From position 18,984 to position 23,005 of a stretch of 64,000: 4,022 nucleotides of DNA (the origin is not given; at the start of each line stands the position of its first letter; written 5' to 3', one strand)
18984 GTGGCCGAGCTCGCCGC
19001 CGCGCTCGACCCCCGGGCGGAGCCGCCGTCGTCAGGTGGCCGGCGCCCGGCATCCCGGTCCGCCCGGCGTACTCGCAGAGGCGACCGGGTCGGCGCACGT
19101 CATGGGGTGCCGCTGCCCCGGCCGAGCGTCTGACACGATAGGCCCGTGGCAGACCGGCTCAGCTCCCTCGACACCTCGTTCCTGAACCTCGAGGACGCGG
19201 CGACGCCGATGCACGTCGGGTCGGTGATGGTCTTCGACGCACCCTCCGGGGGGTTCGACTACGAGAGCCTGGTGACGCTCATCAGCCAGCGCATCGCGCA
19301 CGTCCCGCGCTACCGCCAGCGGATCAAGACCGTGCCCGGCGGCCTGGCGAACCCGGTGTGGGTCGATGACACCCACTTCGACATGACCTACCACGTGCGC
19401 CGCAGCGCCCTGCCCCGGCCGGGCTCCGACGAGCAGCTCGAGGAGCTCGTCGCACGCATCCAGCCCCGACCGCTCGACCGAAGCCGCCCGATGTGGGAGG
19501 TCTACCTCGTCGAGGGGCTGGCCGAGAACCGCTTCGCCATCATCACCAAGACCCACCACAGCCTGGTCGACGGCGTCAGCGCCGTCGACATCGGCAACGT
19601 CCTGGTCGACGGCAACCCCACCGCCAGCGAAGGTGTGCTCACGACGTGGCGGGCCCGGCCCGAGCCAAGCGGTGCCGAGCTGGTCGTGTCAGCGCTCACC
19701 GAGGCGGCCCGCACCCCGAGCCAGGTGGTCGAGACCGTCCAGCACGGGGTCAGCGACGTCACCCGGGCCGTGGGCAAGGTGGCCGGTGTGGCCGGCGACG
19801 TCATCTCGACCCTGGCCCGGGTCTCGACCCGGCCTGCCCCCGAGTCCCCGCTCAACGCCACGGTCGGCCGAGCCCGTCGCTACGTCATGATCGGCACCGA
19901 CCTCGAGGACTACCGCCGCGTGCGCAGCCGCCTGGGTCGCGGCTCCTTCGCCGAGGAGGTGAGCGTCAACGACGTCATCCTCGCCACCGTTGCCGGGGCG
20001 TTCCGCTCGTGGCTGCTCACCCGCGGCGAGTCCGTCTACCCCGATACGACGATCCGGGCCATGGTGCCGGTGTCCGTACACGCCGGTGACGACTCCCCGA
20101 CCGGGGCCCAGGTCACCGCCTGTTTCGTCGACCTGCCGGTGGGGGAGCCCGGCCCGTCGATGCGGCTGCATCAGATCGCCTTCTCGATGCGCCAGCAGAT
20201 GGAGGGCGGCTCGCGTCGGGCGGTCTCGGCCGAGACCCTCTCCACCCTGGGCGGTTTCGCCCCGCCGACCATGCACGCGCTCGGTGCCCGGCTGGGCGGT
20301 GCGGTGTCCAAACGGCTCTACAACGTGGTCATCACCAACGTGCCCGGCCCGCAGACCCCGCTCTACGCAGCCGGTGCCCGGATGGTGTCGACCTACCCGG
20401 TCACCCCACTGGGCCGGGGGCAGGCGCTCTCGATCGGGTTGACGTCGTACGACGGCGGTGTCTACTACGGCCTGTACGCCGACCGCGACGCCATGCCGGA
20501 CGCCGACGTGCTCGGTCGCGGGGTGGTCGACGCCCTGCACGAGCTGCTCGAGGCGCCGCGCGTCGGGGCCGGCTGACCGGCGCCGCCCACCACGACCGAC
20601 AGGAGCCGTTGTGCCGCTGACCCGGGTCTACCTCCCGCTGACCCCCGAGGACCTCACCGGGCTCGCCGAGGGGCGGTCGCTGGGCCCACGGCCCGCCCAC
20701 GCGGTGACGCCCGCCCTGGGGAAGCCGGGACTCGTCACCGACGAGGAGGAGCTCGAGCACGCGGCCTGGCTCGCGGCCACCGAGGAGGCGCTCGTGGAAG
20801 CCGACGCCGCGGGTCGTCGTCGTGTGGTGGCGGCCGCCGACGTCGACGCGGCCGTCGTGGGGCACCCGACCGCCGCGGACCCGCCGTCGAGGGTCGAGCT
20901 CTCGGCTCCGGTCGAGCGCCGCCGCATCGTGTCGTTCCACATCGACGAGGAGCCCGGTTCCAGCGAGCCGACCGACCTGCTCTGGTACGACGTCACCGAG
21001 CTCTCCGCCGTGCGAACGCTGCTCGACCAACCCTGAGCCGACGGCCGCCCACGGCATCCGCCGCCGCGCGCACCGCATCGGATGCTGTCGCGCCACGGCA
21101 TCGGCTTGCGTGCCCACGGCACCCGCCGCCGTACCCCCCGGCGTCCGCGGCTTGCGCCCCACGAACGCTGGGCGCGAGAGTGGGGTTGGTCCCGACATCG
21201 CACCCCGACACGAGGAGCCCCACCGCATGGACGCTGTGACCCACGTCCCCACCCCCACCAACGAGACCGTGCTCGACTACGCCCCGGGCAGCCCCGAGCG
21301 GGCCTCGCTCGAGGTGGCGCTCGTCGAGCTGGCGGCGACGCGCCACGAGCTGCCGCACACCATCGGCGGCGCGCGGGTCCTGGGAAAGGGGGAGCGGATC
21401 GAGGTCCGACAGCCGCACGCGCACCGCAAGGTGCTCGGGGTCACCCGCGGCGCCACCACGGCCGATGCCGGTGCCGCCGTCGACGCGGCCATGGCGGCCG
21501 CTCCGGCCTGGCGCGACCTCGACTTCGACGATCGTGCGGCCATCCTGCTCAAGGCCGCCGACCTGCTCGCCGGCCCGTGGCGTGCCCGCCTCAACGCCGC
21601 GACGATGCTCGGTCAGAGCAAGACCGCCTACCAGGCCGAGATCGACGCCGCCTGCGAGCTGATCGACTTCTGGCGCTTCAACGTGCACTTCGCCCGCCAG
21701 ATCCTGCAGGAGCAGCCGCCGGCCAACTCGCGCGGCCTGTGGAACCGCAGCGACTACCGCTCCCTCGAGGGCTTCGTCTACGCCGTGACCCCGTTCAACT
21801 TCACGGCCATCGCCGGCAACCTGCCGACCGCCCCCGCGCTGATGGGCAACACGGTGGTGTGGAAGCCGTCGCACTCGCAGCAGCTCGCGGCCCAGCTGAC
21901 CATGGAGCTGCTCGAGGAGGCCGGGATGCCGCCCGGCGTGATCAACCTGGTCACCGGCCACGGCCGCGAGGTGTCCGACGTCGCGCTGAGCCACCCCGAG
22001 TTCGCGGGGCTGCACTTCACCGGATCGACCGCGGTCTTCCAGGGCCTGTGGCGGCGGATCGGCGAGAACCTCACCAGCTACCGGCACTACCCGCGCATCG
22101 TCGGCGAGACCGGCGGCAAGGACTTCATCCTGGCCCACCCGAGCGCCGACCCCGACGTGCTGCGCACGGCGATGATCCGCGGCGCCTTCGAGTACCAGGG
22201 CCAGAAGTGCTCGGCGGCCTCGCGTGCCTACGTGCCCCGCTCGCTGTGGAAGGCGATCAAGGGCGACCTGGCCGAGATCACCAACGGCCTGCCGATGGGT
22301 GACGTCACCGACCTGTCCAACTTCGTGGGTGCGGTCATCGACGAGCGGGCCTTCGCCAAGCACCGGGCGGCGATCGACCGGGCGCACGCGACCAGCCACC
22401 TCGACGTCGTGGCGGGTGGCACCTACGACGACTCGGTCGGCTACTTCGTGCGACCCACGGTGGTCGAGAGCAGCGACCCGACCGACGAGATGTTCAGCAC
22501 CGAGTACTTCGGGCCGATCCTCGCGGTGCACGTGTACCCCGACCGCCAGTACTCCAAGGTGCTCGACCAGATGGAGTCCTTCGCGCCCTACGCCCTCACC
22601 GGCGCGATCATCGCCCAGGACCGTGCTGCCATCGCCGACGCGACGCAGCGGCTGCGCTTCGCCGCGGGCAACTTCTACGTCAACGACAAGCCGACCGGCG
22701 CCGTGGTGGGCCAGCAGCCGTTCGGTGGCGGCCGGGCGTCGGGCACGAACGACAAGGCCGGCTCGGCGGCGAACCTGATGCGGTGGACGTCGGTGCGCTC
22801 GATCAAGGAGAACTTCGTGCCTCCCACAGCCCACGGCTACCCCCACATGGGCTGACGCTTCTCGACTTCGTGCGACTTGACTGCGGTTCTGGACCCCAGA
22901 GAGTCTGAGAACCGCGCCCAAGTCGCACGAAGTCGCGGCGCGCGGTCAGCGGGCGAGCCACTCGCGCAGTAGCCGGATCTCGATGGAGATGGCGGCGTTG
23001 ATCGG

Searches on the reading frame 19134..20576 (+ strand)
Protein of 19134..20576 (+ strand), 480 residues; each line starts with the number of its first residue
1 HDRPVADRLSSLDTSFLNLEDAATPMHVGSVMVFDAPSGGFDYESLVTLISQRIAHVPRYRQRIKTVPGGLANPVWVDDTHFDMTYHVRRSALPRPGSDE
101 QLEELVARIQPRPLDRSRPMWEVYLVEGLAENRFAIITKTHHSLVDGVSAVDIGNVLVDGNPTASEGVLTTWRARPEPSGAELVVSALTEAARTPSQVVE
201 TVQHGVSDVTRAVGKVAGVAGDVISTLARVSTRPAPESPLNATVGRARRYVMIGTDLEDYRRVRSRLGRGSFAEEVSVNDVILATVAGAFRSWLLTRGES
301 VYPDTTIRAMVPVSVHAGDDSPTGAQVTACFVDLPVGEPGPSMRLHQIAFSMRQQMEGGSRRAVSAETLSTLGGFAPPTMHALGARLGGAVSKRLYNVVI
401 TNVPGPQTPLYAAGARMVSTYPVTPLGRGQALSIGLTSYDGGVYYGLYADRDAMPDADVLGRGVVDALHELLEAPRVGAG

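Call 80: search_protein_families(library=pfam, proteins=[window:19134-20576:+], max_evalue=0.00001)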
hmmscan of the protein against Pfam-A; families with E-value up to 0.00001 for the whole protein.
window:19134-20576:+ (480 aa): 2 families
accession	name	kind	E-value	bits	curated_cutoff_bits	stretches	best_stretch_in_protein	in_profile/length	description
PF03007.21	WS_DGAT_cat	-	4.1e-72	243.6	23.6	1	9-281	1-262/263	Wax ester synthase/diacylglycerol acyltransferase catalytic domain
PF06974.18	WS_DGAT_C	-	8.7e-23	81.4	20.7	1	324-471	2-144/145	WS/DGAT C-terminal domain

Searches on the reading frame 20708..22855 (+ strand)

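Call 80: search_protein_families(library=pfam, proteins=[window:20708-22855:+], max_evalue=0.00001)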
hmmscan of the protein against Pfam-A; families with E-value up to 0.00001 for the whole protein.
window:20708-22855:+ (715 aa): 1 family
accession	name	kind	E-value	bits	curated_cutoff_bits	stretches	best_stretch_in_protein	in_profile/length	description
PF00171.27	Aldedh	-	4.4e-93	312.8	23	1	227-699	5-461/461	Aldehyde dehydrogenase family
